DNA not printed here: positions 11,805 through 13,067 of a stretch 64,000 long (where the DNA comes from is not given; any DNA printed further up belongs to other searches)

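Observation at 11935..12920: ERCC4 (XPF/Mus81-type) nuclease fused to an Lsr2-like AT-rich-DNA-binding domain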

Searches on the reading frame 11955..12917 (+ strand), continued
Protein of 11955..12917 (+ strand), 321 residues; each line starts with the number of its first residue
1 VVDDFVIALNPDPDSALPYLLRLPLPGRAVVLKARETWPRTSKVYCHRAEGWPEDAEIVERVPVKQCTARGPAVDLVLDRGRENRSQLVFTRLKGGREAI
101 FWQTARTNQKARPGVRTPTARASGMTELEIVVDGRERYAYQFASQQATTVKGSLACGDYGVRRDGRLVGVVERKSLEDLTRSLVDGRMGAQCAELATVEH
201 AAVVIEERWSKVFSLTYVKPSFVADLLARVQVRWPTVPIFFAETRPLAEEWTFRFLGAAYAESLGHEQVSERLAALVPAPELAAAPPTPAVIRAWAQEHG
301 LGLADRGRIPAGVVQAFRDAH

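Call 61: get_annotated_region(hit=H2, flank=8000)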
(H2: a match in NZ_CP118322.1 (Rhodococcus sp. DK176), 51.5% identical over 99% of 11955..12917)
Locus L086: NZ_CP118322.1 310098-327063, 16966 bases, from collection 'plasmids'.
description: Rhodococcus sp. DK176 plasmid pDK3, complete sequence
organism: Rhodococcus sp. DK176 (NCBI taxid 3027223)
taxonomy: Bacteria; Actinomycetota; Actinomycetes; Mycobacteriales; Nocardiaceae; Rhodococcus; Rhodococcus sp. DK176
host: -; source: pure culture,crude oil-contaminated soil; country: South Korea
typing (MOB-suite, as given by PLSDB): non-mobilizable
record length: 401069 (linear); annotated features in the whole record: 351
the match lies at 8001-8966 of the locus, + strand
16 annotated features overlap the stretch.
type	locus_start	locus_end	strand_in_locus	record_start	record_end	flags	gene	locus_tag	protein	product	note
CDS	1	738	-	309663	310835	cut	-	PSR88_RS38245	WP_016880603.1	ATP-binding protein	-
CDS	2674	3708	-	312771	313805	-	-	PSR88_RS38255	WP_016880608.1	TniQ family protein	-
CDS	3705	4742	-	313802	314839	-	-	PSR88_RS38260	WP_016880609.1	ATP-binding protein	-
CDS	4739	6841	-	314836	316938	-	-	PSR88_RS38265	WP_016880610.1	Mu transposase C-terminal domain-containing protein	-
CDS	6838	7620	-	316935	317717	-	-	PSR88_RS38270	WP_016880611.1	TnsA-like heteromeric transposase endonuclease subunit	-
CDS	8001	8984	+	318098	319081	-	-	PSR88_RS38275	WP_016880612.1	histone-like nucleoid-structuring protein Lsr2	-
CDS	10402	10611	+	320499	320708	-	-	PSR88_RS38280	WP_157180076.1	hypothetical protein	-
CDS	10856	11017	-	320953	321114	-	-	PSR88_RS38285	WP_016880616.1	hypothetical protein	-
CDS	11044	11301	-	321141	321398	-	-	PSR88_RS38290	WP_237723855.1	hypothetical protein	-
CDS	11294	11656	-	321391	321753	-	-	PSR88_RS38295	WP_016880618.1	WhiB family transcriptional regulator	-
CDS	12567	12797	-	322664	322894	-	-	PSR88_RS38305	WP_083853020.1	DUF2188 domain-containing protein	-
CDS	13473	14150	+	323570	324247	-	-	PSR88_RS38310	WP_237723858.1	hypothetical protein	-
CDS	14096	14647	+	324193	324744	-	-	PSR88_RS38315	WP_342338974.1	hypothetical protein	-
CDS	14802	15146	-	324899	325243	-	-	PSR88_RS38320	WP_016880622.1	hypothetical protein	-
CDS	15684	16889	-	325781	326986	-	-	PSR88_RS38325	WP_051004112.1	GNAT family N-acetyltransferase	-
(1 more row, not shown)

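Call 66: find_encoding_contigs(protein=P0002, flank=9000, max_places=2)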
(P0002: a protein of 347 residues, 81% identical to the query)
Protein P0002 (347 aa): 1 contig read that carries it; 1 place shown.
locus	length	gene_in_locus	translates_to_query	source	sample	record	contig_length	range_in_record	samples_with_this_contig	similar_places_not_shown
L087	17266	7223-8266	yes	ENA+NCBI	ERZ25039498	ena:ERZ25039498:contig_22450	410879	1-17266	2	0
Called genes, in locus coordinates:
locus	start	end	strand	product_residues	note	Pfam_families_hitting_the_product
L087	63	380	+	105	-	PF13560:HTH_31, PF01381:HTH_3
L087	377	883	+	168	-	-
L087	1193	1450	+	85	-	-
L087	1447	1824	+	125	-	-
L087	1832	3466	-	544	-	PF12705:PDDEXK_1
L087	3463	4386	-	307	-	PF12705:PDDEXK_1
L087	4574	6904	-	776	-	PF02129:Peptidase_S15, PF08530:PepX_C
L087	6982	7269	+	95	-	PF10722:YbjN (weak), PF22551:TY-Chap1 (weak)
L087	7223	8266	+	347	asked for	PF02732:ERCC4, PF23359:Lsr2_DNA-bd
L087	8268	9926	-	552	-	PF08378:NERD, PF13191:AAA_16 (faint), PF13245:AAA_19 (faint), PF13538:UvrD_C_2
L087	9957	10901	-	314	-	PF09995:MPAB_Lcp_cat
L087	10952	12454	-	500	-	PF00092:VWA, PF13519:VWA_2, PF13768:VWA_3 (weak)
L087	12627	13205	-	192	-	PF00782:DSPc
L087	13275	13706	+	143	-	PF13560:HTH_31, PF01381:HTH_3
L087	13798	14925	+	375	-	PF15902:Sortilin-Vps10 (faint), PF02012:BNR (faint)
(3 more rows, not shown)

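Call 67: find_encoding_contigs(protein=P0012, flank=9000, max_places=2)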
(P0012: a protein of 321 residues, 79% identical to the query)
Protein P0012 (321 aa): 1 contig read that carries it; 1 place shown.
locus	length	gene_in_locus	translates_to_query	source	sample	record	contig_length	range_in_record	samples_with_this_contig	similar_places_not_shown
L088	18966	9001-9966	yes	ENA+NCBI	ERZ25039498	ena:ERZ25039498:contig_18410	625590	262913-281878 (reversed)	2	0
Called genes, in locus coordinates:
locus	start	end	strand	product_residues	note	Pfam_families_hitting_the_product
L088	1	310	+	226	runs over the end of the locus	PF02230:Abhydrolase_2 (weak)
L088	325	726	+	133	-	PF13671:AAA_33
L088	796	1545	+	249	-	PF00561:Abhydrolase_1, PF00975:Thioesterase, PF12697:Abhydrolase_6, PF12146:Hydrolase_4 (weak)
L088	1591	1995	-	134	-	-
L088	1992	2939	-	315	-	-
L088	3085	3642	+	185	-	PF05685:Uma2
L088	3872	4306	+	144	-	PF08811:DUF1800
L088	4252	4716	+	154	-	PF08811:DUF1800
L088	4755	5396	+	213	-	PF09997:DUF2238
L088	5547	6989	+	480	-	PF13738:Pyr_redox_3 (weak), PF00743:FMO-like, PF07992:Pyr_redox_2 (faint)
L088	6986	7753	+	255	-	PF00378:ECH_1, PF16113:ECH_2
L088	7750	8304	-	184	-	-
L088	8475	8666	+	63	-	-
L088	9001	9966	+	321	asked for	PF02732:ERCC4, PF23359:Lsr2_DNA-bd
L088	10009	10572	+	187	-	-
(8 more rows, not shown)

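Call 68: find_encoding_contigs(protein=P0092, flank=9000, max_places=2)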
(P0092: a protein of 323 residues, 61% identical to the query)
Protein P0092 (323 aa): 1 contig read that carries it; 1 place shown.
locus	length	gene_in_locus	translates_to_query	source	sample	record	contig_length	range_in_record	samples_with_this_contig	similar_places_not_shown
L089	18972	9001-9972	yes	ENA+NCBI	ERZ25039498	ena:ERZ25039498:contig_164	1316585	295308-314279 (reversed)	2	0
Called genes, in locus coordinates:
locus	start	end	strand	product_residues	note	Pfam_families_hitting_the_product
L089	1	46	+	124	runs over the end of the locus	-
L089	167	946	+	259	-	PF13489:Methyltransf_23 (weak), PF01209:Ubie_methyltran, PF08241:Methyltransf_11, PF08242:Methyltransf_12, PF13649:Methyltransf_25, PF13847:Methyltransf_31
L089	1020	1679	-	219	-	PF03372:Exo_endo_phos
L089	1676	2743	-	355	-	PF01019:G_glu_transpept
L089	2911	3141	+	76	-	-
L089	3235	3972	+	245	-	-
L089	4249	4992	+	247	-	-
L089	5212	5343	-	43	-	-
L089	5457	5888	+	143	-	PF04203:Sortase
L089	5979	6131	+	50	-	-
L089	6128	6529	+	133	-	PF01850:PIN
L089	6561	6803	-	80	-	PF18593:CdiI_2 (weak)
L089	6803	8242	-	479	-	PF25547:WXG100_2, PF18431:RNAse_A_bac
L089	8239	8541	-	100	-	PF06013:WXG100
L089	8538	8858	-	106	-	PF06013:WXG100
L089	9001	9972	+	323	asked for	PF02732:ERCC4, PF23359:Lsr2_DNA-bd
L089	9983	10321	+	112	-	PF01258:zf-dskA_traR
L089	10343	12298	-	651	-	-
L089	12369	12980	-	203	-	-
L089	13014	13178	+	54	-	-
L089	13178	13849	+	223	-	PF20334:DUF6629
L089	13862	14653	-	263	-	PF01149:Fapy_DNA_glyco, PF06831:H2TH, PF06827:zf-FPG_IleRS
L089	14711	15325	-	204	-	-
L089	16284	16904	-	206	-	PF04542:Sigma70_r2, PF08281:Sigma70_r4_2, PF04545:Sigma70_r4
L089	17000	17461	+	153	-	PF22381:Staph_reg_Sar_Rot, PF01047:MarR, PF12802:MarR_2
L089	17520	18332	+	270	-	-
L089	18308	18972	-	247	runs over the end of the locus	-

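Call 71: search_protein_families(library=pfam, alignment_id=A6, max_evalue=0.001)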
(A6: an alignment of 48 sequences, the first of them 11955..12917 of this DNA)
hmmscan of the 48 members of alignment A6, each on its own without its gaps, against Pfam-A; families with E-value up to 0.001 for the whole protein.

A. member 1, window:11955-12917:+ (321 aa): 2 families
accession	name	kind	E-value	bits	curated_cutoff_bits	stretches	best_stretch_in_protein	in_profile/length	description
PF02732.21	ERCC4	-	9.1e-13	48.8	24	1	132-254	1-139/140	ERCC4 domain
PF23359.1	Lsr2_DNA-bd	-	1.7e-11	43.7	26.9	1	286-320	3-37/37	Lsr2 DNA-binding domain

B. families by the number of members that match (of 48 scanned): 12 families
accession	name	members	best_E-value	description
PF02732.21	ERCC4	28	5e-16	ERCC4 domain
PF23359.1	Lsr2_DNA-bd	7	8.6e-17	Lsr2 DNA-binding domain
PF13701.12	DDE_Tnp_1_4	2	2.9e-09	Transposase DDE domain group 1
PF00580.27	UvrD-helicase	1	2.1e-48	UvrD/REP helicase N-terminal domain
PF13245.12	AAA_19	1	1.2e-13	AAA domain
PF08241.18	Methyltransf_11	1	2.9e-08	Methyltransferase domain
PF13649.12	Methyltransf_25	1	1.1e-06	Methyltransferase domain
PF01627.28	Hpt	1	3e-06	Hpt domain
PF12802.13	MarR_2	1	4.6e-05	MarR family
PF08220.18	HTH_DeoR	1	4.9e-05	DeoR-like helix-turn-helix domain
PF22168.2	DIP2311-like_C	1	9.8e-05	Transcriptional regulator DIP2311-like, C-terminal domain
PF12840.13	HTH_20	1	0.00089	Helix-turn-helix domain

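Call 74: get_annotated_region(hit=H13, flank=7000)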
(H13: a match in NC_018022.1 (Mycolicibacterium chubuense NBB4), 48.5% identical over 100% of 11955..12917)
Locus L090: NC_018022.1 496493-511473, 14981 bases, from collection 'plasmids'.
description: Mycolicibacterium chubuense NBB4 plasmid pMYCCH.01, complete sequence
organism: Mycolicibacterium chubuense NBB4 (NCBI taxid 710421)
taxonomy: Bacteria; Actinomycetota; Actinomycetes; Mycobacteriales; Mycobacteriaceae; Mycolicibacterium; Mycolicibacterium chubuense; Mycolicibacterium chubuense NBB4
host: -; source: -; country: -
typing (MOB-suite, as given by PLSDB): mobilizable; relaxase MOBF,MOBF
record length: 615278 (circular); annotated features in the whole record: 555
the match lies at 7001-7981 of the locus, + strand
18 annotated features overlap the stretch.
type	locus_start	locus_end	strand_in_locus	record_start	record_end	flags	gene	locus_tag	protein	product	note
CDS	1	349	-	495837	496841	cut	-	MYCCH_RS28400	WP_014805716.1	AraC family transcriptional regulator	GO:0006355 - regulation of DNA-templated transcription [Evidence IEA]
CDS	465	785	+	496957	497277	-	-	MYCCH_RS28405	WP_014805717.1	2Fe-2S iron-sulfur cluster-binding protein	-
CDS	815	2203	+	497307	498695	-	-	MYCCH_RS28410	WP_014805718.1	cytochrome P450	-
CDS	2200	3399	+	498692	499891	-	-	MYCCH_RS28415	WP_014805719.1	FAD-dependent oxidoreductase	-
CDS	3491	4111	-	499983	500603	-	-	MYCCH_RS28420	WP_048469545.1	TetR/AcrR family transcriptional regulator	-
CDS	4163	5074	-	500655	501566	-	-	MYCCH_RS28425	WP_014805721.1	alpha/beta hydrolase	-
CDS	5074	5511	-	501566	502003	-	-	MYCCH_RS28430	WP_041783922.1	PaaI family thioesterase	-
CDS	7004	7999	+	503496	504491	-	-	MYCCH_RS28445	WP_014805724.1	ERCC4 domain-containing protein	-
CDS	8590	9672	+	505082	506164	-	-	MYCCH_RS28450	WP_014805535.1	IS110 family transposase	-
CDS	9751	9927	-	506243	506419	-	-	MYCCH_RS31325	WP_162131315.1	hypothetical protein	-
CDS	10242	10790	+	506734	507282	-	-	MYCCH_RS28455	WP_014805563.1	hypothetical protein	-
CDS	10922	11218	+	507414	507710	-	-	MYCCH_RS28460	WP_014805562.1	hypothetical protein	-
CDS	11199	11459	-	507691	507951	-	-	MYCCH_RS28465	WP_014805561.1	helix-turn-helix transcriptional regulator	-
CDS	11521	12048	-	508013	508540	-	-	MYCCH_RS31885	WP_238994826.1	hypothetical protein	-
CDS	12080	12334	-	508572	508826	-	-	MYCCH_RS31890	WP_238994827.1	hypothetical protein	-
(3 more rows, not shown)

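Call 75: get_annotated_region(hit=H5, flank=7000)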
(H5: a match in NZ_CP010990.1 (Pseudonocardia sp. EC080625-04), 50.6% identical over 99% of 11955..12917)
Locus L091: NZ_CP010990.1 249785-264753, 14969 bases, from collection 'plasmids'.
description: Pseudonocardia sp. EC080625-04 plasmid pFRP1-1, complete sequence
organism: Pseudonocardia sp. EC080625-04 (NCBI taxid 1096868)
taxonomy: Bacteria; Actinomycetota; Actinomycetes; Pseudonocardiales; Pseudonocardiaceae; Pseudonocardia; Pseudonocardia sp. EC080625-04
host: -; source: Apterostigma dentigerum; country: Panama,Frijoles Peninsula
typing (MOB-suite, as given by PLSDB): mobilizable; replicon rep_cluster_235; relaxase MOBF
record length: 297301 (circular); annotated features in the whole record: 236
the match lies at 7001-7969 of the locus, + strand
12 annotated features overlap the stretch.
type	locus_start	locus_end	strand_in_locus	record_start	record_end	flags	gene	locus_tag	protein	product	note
CDS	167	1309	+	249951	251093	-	-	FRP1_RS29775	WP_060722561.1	MAB_1171c family putative transporter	-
CDS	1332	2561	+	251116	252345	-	-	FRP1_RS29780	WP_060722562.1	amidohydrolase family protein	-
CDS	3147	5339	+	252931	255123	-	-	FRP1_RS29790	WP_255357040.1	DUF4158 domain-containing protein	-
CDS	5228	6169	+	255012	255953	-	-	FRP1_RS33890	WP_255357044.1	transposase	GO:0006313 - DNA transposition [Evidence IEA]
CDS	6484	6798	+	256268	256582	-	-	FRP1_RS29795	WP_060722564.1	hypothetical protein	-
CDS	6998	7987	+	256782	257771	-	-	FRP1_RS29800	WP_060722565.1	ERCC4 domain-containing protein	-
CDS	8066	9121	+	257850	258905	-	-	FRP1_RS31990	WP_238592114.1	recombinase family protein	GO:0006310 - DNA recombination [Evidence IEA]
CDS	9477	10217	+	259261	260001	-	-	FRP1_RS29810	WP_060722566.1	alpha/beta hydrolase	-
CDS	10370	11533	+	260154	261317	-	-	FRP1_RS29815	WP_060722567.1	alkaline phosphatase PhoX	-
CDS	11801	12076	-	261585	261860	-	-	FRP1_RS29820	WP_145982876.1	hypothetical protein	-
CDS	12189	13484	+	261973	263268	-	-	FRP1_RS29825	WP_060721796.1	IS256 family transposase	-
CDS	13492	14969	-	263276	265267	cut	-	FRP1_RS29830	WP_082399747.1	non-ribosomal peptide synthetase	-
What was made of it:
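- In the Pseudonocardia plasmid it lies between the Tn3 transposase and the resolvase (call 75).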

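Call 76: get_annotated_region(hit=H20, flank=7000)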
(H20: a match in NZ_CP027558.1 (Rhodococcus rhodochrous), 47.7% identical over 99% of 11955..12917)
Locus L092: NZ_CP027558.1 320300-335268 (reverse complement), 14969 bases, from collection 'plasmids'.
description: Rhodococcus rhodochrous strain BX2 plasmid unnamed1, complete sequence
organism: Rhodococcus rhodochrous (NCBI taxid 1829)
taxonomy: Bacteria; Actinomycetota; Actinomycetes; Mycobacteriales; Nocardiaceae; Rhodococcus; Rhodococcus rhodochrous
host: -; source: mixed culture,sewage tank; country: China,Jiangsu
typing (MOB-suite, as given by PLSDB): non-mobilizable
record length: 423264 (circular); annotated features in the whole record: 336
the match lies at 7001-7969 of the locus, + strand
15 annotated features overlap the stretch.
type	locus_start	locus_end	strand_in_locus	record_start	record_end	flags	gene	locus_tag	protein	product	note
CDS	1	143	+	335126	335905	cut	-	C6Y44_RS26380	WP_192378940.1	ABC transporter ATP-binding protein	-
CDS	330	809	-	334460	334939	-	-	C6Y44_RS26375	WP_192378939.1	carboxymuconolactone decarboxylase family protein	-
CDS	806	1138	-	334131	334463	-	-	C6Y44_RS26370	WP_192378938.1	GNAT family N-acetyltransferase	-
CDS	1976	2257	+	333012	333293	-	-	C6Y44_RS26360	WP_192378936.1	type II toxin-antitoxin system RelE/ParE family toxin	-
CDS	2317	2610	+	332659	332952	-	-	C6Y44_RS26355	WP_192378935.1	HigA family addiction module antitoxin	-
CDS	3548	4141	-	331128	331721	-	-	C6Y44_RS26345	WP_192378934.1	hypothetical protein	-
CDS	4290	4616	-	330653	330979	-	-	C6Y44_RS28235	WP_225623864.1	hypothetical protein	-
CDS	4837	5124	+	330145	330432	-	-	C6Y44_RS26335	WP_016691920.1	helix-turn-helix transcriptional regulator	-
CDS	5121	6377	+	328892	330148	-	-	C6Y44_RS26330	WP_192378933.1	type II toxin-antitoxin system HipA family toxin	-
CDS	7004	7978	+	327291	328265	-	-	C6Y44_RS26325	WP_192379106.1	ERCC4 domain-containing protein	-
CDS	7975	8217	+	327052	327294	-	-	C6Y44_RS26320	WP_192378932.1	hypothetical protein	-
CDS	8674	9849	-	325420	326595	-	-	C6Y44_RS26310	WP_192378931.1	ATP-binding protein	-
CDS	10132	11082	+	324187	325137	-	-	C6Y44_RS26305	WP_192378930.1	phosphatidylserine/phosphatidylglycerophosphate/ cardiolipin synthase family protein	-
CDS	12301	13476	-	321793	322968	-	-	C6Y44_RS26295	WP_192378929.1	zinc-dependent alcohol dehydrogenase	-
CDS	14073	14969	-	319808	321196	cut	-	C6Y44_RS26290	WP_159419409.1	NAD-dependent succinate-semialdehyde dehydrogenase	-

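Call 82: find_encoding_contigs(protein=P0101, flank=8000, max_places=2)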
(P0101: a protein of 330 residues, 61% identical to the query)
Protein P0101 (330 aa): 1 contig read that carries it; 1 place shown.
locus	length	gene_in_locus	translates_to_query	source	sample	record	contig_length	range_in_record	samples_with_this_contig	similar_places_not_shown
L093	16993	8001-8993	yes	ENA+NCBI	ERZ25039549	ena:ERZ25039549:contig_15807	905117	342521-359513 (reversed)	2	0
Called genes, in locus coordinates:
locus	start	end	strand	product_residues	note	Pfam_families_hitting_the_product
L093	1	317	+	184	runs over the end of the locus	PF12637:TSCPD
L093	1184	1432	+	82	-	-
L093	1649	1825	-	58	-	-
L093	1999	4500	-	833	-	PF13091:PLDc_2, PF00270:DEAD, PF04851:ResIII, PF00271:Helicase_C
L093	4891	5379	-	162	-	PF13391:HNH_2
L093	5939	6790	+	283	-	PF08378:NERD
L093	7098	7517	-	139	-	PF26345:ScoMcrA_N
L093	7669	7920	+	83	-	-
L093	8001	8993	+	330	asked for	PF02732:ERCC4, PF23359:Lsr2_DNA-bd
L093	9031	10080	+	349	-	PF06067:DUF932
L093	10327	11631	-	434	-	PF25906:PucR-like_N, PF14361:RsbRD_N, PF13556:HTH_30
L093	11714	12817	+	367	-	PF00970:FAD_binding_6, PF00175:NAD_binding_1 (weak), PF00111:Fer2 (weak)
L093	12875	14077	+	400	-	PF00487:FA_desaturase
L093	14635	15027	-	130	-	-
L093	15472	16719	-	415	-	PF07221:GlcNAc_2-epim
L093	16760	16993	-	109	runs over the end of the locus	PF05437:AzlD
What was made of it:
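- On Known anti-phage defence systems (PADLOC-DB v2.0.0): Individual loci such as L093 are defence-rich (call 82).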
